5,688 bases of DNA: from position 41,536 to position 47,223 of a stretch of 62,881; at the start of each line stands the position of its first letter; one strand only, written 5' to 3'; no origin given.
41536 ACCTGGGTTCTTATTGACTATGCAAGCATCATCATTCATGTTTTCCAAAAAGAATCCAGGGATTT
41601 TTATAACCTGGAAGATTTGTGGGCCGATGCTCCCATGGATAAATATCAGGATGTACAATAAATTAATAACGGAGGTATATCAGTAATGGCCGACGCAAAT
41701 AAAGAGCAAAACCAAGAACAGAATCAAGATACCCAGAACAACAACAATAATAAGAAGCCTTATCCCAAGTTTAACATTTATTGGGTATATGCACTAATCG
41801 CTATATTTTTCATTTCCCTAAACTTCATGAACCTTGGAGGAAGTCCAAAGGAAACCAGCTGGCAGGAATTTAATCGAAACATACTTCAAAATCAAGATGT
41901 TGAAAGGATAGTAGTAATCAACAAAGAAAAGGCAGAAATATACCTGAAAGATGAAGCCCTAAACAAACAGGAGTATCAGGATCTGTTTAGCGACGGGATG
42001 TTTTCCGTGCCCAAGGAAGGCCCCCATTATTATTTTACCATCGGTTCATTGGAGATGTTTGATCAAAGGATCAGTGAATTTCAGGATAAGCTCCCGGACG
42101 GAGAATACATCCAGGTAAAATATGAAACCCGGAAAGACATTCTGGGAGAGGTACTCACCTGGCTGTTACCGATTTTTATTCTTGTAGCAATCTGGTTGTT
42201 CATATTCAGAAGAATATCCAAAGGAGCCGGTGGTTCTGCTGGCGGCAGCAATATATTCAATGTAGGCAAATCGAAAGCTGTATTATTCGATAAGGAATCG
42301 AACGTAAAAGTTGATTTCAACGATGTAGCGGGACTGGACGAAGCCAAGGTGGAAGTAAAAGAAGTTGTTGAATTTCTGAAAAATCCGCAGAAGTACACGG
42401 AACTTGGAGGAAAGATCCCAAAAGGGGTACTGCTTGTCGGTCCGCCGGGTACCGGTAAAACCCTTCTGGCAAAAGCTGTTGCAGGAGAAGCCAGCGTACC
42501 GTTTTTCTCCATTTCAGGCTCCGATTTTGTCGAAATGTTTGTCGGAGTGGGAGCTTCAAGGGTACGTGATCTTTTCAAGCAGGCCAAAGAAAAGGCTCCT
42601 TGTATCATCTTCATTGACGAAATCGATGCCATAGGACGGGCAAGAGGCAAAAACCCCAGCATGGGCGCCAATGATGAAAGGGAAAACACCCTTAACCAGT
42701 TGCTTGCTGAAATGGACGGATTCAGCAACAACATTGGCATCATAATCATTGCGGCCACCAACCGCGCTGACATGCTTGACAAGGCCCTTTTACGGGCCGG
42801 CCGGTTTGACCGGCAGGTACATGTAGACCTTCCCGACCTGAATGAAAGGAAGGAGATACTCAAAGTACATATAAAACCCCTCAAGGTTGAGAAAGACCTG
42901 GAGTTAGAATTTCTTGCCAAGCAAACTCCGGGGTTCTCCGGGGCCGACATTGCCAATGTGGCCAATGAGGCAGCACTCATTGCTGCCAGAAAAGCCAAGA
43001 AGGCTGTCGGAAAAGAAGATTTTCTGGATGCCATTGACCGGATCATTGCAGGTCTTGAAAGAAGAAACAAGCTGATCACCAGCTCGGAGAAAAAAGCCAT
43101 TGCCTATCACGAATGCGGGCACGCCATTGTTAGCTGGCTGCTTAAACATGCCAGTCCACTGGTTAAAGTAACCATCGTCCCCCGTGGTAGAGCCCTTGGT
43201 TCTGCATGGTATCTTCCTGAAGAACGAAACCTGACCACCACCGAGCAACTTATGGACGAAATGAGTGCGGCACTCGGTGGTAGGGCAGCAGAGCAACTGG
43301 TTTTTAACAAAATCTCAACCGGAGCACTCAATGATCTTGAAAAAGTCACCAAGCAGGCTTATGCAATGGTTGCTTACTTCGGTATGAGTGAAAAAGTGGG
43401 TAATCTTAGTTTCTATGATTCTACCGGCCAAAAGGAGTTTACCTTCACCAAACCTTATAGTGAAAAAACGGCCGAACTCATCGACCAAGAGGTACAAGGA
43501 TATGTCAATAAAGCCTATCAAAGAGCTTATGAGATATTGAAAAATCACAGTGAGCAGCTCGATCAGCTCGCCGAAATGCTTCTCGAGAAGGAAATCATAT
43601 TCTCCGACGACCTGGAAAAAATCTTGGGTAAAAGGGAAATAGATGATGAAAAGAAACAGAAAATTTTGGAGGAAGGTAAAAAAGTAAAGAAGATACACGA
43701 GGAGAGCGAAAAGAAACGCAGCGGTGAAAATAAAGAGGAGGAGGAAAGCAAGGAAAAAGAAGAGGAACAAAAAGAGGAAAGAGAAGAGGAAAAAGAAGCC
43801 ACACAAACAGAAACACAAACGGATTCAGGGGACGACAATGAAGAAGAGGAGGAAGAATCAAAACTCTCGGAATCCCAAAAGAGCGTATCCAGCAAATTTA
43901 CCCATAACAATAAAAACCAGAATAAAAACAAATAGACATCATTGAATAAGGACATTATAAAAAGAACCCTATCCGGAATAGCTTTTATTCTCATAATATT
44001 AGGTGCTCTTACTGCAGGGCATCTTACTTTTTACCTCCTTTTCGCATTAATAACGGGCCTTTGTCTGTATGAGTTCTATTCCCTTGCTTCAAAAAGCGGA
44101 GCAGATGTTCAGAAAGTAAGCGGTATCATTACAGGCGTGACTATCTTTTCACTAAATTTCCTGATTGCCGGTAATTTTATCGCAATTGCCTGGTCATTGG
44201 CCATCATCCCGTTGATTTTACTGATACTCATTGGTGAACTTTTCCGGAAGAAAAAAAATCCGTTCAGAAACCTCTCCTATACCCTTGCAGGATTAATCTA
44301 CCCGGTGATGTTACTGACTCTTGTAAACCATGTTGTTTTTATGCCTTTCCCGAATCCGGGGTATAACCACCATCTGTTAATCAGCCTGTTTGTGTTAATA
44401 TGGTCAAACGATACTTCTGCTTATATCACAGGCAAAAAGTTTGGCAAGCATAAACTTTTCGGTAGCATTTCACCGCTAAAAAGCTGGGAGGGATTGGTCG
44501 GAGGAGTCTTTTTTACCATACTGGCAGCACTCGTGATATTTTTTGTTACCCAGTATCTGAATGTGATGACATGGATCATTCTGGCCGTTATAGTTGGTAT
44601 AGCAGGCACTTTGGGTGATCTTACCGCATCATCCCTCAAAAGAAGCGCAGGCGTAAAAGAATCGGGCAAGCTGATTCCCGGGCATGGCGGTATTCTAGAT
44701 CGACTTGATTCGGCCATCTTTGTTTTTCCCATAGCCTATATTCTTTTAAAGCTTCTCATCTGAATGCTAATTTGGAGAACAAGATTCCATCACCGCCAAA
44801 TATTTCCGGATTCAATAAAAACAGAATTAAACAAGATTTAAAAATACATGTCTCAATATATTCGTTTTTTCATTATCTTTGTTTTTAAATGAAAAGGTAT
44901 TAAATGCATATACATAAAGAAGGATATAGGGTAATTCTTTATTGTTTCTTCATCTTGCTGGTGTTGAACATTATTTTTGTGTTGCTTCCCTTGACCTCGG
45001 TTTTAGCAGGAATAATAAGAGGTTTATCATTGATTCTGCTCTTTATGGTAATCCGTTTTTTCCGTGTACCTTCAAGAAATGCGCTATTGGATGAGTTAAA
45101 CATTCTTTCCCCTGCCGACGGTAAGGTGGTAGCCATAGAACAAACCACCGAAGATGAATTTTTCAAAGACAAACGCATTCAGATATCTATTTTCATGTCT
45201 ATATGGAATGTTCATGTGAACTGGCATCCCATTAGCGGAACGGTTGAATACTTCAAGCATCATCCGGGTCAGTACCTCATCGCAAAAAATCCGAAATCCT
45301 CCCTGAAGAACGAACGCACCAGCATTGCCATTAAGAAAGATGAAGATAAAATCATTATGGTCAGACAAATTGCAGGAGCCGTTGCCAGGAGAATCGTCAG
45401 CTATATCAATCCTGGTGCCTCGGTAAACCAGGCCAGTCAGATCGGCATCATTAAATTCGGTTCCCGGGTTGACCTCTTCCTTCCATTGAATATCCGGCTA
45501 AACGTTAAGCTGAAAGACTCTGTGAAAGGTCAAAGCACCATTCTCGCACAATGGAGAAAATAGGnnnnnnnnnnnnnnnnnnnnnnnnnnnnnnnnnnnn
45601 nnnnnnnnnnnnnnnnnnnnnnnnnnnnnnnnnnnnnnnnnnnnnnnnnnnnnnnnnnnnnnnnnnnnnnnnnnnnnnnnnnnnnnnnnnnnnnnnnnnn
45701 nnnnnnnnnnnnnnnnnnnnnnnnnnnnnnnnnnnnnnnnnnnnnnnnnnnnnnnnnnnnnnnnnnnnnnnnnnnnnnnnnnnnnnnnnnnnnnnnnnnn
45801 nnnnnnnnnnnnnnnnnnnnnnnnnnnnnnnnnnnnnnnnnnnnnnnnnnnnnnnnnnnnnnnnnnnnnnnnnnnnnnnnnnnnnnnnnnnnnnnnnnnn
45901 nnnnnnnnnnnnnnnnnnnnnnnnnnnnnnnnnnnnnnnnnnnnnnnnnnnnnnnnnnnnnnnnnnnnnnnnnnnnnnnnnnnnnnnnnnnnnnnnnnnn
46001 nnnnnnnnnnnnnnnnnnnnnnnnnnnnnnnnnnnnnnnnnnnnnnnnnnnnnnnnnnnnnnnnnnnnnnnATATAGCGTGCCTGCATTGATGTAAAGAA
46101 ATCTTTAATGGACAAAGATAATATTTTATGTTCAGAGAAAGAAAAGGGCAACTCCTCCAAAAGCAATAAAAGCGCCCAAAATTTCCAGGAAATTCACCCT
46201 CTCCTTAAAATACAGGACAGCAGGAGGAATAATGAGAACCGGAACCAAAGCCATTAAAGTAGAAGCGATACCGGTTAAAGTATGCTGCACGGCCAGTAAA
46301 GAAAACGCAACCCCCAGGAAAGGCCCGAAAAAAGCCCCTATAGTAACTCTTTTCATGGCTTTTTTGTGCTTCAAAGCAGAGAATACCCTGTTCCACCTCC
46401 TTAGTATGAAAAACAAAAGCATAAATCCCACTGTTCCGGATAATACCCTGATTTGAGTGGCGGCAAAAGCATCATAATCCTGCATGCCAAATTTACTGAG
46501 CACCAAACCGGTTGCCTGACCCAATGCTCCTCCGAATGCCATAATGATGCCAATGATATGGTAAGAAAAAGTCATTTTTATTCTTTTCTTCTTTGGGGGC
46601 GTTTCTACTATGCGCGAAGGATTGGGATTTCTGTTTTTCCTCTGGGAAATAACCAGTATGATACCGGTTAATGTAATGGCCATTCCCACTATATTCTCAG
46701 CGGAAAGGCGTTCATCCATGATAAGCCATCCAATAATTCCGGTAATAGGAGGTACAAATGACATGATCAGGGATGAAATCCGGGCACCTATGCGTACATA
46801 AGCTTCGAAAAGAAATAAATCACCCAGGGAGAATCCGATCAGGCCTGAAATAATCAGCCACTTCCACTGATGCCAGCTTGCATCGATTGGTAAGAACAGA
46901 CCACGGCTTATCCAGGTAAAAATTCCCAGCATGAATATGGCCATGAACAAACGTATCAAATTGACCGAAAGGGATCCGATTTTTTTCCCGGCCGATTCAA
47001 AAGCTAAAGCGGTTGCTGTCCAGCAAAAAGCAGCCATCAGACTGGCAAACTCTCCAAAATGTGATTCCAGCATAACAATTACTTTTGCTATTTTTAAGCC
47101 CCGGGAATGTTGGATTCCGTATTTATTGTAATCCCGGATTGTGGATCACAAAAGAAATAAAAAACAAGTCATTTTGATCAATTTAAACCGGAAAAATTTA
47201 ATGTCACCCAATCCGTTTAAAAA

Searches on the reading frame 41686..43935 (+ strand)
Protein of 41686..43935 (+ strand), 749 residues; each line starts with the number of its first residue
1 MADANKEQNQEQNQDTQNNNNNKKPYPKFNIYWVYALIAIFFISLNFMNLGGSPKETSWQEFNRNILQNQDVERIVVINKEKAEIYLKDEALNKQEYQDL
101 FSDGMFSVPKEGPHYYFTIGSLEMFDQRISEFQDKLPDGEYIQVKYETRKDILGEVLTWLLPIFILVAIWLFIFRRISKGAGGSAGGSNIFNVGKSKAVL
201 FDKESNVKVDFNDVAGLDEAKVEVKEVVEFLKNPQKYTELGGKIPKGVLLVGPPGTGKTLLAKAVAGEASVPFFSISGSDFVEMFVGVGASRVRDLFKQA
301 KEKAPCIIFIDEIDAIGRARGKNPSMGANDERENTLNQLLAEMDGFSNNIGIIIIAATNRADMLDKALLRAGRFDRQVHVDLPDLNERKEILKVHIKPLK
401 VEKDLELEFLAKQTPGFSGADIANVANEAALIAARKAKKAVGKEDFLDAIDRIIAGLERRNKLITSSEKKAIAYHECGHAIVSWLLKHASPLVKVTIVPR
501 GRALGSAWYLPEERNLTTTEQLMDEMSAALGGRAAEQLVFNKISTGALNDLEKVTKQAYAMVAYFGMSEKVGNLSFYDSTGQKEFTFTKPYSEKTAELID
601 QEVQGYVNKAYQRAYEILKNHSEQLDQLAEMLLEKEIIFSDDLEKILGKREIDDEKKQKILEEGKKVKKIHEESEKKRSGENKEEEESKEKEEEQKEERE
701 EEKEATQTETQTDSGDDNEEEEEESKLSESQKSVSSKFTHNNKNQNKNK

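Call 46: search_protein_families(library=pfam, proteins=[window:41686-43935:+], max_evalue=0.001)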
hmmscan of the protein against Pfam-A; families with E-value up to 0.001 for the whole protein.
window:41686-43935:+ (749 aa): 10 families
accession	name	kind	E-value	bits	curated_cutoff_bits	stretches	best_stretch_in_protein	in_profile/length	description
PF01434.24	Peptidase_M41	-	1.7e-67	227.4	29.9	1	463-646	2-191/191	Peptidase family M41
PF00004.35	AAA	-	3.5e-50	170.3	21.2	1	248-381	1-130/131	ATPase family associated with various cellular activities (AAA)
PF17862.7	AAA_lid_3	-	1.3e-13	50.6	27.2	1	404-447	1-44/45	AAA+ lid domain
PF06480.20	FtsH_ext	-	7.2e-09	36.2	25.5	1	32-135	1-90/103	FtsH Extracellular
PF20720.3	nSTAND3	-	6.1e-08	33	27.2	1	248-397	20-154/155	Novel STAND NTPase 3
PF07728.20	AAA_5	-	1e-05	26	22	1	247-368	1-135/139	AAA domain (dynein-related subfamily)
PF13191.12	AAA_16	-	2.7e-05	25.2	32.6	0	245-269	24-48/167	AAA ATPase domain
PF06068.19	TIP49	-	3.7e-05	23.5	23.8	1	240-281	48-88/347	TIP49 P-loop domain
PF05496.18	RuvB_N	-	3.9e-05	23.9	27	0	246-316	34-96/159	Holliday junction DNA helicase RuvB P-loop domain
PF13401.12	AAA_22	-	7e-05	23.6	27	0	248-276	8-41/130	AAA domain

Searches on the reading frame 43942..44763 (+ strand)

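Call 57: search_protein_families(library=pfam, proteins=[window:43942-44763:+], max_evalue=0.001)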
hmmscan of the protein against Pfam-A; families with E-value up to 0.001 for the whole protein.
window:43942-44763:+ (273 aa): 2 families
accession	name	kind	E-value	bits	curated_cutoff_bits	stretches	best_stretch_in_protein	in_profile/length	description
PF01148.25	CTP_transf_1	-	3.1e-61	208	24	1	7-271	2-263/264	Cytidylyltransferase family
PF01864.22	CarS-like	-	0.00083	19.8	22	1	181-269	49-140/175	CDP-archaeol synthase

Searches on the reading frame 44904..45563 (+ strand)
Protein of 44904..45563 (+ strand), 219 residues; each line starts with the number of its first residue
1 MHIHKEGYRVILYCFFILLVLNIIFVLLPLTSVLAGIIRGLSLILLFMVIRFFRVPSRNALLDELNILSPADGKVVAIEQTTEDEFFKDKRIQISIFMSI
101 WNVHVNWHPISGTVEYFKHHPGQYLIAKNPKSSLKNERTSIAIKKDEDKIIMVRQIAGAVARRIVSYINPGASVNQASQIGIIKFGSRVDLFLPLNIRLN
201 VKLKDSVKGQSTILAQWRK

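Call 57: search_protein_families(library=pfam, proteins=[window:44904-45563:+], max_evalue=0.001)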
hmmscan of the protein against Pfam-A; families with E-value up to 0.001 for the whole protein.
window:44904-45563:+ (219 aa): 1 family
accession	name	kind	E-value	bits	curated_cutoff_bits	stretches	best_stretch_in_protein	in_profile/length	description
PF02666.20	PS_Dcarbxylase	-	1.2e-36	126.7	22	1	48-214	4-197/198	Phosphatidylserine decarboxylase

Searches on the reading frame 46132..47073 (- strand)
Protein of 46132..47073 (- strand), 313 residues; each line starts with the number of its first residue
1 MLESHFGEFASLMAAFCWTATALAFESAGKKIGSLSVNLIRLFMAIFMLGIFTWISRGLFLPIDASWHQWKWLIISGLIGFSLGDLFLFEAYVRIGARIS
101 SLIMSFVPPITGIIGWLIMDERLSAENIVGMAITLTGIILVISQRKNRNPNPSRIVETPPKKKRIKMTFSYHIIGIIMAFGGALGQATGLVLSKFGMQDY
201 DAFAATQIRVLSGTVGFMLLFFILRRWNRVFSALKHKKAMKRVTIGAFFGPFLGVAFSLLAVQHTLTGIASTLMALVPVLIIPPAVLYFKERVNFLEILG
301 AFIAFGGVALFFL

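Call 57: search_protein_families(library=pfam, proteins=[window:46132-47073:-], max_evalue=0.001)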
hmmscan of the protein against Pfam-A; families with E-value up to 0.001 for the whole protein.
window:46132-47073:- (313 aa): 3 families
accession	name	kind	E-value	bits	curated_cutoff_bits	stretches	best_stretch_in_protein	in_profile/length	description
PF00892.27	EamA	-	4.1e-35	121.4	28.2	2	6-142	2-134/135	EamA-like transporter family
PF08627.16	CRT-like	-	0.00039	20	26.9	1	66-145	65-142/335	CRT-like, chloroquine-resistance transporter-like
PF03151.22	TPT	-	0.00063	19.6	30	1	170-311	141-290/291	Triose-phosphate Transporter family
